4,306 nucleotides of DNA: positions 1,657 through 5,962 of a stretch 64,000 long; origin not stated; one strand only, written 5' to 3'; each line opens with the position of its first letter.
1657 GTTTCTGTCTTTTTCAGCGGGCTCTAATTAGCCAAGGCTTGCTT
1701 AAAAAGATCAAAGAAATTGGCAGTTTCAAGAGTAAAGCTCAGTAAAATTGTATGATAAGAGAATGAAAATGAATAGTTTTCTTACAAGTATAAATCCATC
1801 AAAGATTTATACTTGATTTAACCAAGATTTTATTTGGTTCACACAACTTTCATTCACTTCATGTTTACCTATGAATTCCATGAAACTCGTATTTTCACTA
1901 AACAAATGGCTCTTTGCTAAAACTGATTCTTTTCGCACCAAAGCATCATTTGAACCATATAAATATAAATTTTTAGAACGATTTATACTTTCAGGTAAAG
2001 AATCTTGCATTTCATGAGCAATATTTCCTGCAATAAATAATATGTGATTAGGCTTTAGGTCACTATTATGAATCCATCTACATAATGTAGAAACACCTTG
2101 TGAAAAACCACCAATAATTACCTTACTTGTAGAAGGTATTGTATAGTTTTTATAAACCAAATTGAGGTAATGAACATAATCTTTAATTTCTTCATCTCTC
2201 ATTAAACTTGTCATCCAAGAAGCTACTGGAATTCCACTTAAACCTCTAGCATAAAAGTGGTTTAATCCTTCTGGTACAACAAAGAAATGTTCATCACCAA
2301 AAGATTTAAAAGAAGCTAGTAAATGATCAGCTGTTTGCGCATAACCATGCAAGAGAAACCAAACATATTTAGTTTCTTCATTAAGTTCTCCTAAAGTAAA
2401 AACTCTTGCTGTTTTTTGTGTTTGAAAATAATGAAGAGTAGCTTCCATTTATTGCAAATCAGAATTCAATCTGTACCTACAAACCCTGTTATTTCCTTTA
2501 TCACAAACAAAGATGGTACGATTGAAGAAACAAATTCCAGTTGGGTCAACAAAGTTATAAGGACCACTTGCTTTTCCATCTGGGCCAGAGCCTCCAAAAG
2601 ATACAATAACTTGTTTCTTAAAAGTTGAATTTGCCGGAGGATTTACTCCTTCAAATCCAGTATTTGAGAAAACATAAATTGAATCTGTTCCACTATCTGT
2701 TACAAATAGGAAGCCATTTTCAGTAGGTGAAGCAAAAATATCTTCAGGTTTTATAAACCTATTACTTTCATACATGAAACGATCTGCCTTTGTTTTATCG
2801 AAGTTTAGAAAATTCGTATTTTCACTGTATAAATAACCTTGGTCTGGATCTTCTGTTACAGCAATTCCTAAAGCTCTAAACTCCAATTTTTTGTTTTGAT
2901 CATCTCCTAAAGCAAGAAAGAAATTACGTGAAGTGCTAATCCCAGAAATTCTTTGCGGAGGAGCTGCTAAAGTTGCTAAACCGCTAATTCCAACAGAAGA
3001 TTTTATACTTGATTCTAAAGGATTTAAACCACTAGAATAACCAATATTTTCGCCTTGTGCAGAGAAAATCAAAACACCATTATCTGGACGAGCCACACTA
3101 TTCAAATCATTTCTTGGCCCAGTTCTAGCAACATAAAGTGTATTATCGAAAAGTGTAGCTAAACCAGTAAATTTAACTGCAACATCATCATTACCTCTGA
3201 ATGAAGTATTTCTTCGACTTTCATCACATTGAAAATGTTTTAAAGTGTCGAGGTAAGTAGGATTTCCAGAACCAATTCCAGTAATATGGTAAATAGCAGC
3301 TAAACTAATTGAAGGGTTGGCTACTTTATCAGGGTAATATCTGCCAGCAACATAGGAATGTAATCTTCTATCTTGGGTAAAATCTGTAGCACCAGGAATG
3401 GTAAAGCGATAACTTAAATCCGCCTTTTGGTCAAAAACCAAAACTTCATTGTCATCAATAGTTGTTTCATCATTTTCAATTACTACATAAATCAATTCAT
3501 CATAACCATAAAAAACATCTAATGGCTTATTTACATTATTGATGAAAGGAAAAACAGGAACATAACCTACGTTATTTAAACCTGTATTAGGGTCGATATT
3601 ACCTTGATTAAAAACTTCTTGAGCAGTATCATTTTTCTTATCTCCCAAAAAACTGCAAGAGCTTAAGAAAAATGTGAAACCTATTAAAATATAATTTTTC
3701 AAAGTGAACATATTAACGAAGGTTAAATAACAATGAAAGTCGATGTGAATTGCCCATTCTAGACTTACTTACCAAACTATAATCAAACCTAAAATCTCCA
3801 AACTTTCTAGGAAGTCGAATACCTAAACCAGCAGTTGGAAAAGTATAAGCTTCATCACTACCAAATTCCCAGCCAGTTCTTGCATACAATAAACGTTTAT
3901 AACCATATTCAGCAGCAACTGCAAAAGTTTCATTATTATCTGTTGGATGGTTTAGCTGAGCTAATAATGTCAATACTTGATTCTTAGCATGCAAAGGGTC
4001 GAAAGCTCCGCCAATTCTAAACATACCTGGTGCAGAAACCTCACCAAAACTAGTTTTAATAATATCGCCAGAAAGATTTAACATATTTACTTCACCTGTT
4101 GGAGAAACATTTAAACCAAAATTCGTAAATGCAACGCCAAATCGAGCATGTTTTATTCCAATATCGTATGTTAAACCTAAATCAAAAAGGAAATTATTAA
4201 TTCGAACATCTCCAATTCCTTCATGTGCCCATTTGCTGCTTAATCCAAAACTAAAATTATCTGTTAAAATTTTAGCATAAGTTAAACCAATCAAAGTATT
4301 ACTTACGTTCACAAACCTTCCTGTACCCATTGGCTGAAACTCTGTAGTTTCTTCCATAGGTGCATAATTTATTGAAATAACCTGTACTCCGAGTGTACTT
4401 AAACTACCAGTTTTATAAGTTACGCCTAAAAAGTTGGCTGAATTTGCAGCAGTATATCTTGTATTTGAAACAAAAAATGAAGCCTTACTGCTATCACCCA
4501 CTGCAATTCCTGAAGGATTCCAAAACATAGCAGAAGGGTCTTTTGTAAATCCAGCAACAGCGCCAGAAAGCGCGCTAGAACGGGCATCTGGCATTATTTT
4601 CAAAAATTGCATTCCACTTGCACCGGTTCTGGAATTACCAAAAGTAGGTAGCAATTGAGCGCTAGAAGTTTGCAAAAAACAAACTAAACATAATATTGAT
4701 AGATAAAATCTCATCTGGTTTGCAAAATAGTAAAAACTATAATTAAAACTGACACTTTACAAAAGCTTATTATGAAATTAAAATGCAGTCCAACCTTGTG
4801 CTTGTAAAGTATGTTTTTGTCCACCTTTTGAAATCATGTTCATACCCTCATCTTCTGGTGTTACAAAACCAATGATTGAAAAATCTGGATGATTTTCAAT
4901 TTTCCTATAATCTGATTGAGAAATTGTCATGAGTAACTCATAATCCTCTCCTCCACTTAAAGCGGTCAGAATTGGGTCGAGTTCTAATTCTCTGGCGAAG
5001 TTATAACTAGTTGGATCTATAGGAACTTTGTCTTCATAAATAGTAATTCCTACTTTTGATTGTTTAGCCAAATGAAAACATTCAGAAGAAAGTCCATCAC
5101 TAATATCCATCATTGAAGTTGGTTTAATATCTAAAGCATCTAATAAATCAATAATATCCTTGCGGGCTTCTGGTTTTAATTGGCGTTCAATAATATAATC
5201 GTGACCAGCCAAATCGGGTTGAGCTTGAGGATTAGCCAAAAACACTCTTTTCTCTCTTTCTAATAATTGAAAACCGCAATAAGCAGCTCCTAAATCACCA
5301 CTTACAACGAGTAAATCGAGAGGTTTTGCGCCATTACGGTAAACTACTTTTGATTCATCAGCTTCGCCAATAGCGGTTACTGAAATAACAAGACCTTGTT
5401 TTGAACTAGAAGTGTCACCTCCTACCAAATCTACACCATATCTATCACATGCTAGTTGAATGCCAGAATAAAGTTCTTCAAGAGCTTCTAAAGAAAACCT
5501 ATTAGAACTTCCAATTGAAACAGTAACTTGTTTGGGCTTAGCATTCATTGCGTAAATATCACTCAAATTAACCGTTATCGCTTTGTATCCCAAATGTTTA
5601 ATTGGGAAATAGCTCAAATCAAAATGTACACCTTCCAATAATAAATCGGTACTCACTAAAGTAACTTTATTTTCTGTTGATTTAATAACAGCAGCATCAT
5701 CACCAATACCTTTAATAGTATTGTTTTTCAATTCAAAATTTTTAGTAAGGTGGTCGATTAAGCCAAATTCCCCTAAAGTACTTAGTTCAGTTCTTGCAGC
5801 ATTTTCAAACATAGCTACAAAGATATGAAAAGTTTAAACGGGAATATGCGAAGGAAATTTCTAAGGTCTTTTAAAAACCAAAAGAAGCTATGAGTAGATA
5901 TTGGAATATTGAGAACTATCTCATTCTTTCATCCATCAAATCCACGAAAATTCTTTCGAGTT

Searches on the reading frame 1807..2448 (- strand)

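Call 36: search_protein_families(library=pfam, proteins=[window:1807-2448:-], max_evalue=0.001)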
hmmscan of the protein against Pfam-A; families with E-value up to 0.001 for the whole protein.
window:1807-2448:- (213 aa): 1 family
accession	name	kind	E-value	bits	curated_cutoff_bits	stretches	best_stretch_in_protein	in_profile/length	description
PF03959.19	FSH1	-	0.00049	20.3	21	0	74-198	68-201/211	Serine hydrolase (FSH1)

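Call 37: search_protein_families(library=ncbifam, proteins=[window:1807-2448:-], max_evalue=0.01)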
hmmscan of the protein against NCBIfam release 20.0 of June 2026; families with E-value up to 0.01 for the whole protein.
window:1807-2448:- (213 aa): 0 families

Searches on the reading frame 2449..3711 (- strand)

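Call 36: search_protein_families(library=pfam, proteins=[window:2449-3711:-], max_evalue=0.001)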
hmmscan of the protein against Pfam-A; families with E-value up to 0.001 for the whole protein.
window:2449-3711:- (420 aa): 1 family
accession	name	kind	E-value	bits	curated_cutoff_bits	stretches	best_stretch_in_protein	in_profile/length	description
PF01436.27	NHL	-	0.00093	19.6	20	0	387-413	1-28/28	NHL repeat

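Call 37: search_protein_families(library=ncbifam, proteins=[window:2449-3711:-], max_evalue=0.01)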
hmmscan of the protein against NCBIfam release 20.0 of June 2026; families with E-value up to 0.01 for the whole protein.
window:2449-3711:- (420 aa): 0 families

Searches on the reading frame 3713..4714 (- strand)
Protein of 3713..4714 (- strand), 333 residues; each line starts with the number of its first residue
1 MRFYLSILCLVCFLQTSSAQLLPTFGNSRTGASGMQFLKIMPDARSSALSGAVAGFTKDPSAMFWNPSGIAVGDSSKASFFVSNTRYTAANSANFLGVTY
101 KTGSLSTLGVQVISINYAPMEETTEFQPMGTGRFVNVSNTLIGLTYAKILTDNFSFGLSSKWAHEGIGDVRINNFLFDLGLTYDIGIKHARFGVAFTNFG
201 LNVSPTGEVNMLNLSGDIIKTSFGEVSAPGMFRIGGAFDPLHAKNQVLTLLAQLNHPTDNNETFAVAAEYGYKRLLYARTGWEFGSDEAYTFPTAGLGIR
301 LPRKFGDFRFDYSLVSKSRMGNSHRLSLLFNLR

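Call 36: search_protein_families(library=pfam, proteins=[window:3713-4714:-], max_evalue=0.001)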
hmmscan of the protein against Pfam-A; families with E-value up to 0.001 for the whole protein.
window:3713-4714:- (333 aa): 1 family
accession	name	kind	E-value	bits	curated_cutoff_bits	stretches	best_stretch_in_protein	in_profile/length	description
PF19572.5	PorV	-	0.00027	21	27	1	28-247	6-226/243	Type IX secretion system protein PorV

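Call 37: search_protein_families(library=ncbifam, proteins=[window:3713-4714:-], max_evalue=0.01)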
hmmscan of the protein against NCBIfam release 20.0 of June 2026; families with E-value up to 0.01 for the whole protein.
window:3713-4714:- (333 aa): 4 families
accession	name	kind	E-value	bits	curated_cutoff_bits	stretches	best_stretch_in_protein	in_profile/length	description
NF033709.1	PorV_fam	subfamily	1.6e-47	162.7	90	1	33-332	2-326/326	PorV/PorQ family protein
NF033711.1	T9SS_PorQ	equivalog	7.2e-19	68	220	1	26-204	17-192/335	type IX secretion system protein PorQ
NF033710.1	T9SS_OM_PorV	equivalog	5.9e-16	58.6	250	1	15-255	10-246/367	type IX secretion system outer membrane channel protein PorV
NF052325.1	PorVQ2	equivalog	1.1e-08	34.4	325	1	34-195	26-194/354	putative type IX sorting system protein PorV2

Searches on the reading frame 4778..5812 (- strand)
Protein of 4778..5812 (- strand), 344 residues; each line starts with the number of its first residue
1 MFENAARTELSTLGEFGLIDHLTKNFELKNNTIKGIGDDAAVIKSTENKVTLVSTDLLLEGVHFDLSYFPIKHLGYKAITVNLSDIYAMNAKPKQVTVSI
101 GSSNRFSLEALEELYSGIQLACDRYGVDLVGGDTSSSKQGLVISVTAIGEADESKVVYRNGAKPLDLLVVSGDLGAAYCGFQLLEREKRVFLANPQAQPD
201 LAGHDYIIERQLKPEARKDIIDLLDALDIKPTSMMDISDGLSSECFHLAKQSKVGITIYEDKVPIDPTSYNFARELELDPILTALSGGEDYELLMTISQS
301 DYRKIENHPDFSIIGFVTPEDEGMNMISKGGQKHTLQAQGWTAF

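Call 36: search_protein_families(library=pfam, proteins=[window:4778-5812:-], max_evalue=0.001)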
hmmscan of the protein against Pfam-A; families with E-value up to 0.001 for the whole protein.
window:4778-5812:- (344 aa): 2 families
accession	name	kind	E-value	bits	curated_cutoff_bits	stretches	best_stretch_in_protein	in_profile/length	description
PF00586.29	AIRS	-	2.7e-29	102.3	24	1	37-150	1-111/112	AIR synthase related protein, N-terminal domain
PF02769.27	AIRS_C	-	7.1e-05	23.5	23.1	1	214-283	41-109/156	AIR synthase related protein, C-terminal domain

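Call 37: search_protein_families(library=ncbifam, proteins=[window:4778-5812:-], max_evalue=0.01)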
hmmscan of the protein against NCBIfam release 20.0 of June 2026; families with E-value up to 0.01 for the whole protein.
window:4778-5812:- (344 aa): 15 families
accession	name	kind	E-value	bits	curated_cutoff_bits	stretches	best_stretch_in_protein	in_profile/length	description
TIGR01379.1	thiL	equivalog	8.2e-95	317.5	184.15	1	14-344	1-320/320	thiamine-phosphate kinase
NF004351.0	PRK05731.1-4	equivalog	2.4e-64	217.5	324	1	6-344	7-319/321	thiamine-phosphate kinase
NF004353.0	PRK05731.2-2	equivalog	1.6e-56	191.7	301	1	29-343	16-301/311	thiamine-phosphate kinase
NF004354.0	PRK05731.2-3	equivalog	1.6e-45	155.6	204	1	26-307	6-244/273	thiamine-phosphate kinase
NF004350.0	PRK05731.1-1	equivalog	4.9e-45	153.8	441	1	13-344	3-322/325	thiamine-phosphate kinase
TIGR04049.1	AIR_rel_sll0787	hypoth_equivalog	1e-17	64.2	321.3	1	32-178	38-174/318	sll0787 family AIR synthase-like protein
TIGR00476.1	selD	equivalog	1.4e-17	63.9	125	1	34-269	42-257/311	selenide, water dikinase SelD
TIGR02124.1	hypE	equivalog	4.8e-17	61.9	251.6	1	20-289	18-269/332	hydrogenase expression/formation protein HypE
TIGR03267.1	methan_mark_2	hypoth_equivalog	4.3e-16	58.9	365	1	23-175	32-175/323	methanogenesis marker 2 protein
NF010705.0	PRK14105.1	equivalog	1.2e-10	40.8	291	1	18-177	29-180/345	selenide, water dikinase SelD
NF002098.0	PRK00943.1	equivalog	5.4e-09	35.4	299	1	37-176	49-182/347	selenide, water dikinase SelD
TIGR04050.1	MSMEG_0567_Cter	hypoth_equivalog_domain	1.4e-06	27.9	312.2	1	74-177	63-160/296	MSMEG_0567/sll0787 family protein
TIGR00878.1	purM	equivalog_domain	2.7e-05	23.5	236.35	1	70-185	73-192/332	phosphoribosylformylglycinamidine cyclo-ligase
TIGR01736.1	FGAM_synth_II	equivalog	0.00015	20.3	525.75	1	27-135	408-516/718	phosphoribosylformylglycinamidine synthase subunit PurL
NF002290.1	PRK01213.1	equivalog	0.00017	19.9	648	1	27-135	413-520/723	phosphoribosylformylglycinamidine synthase subunit PurL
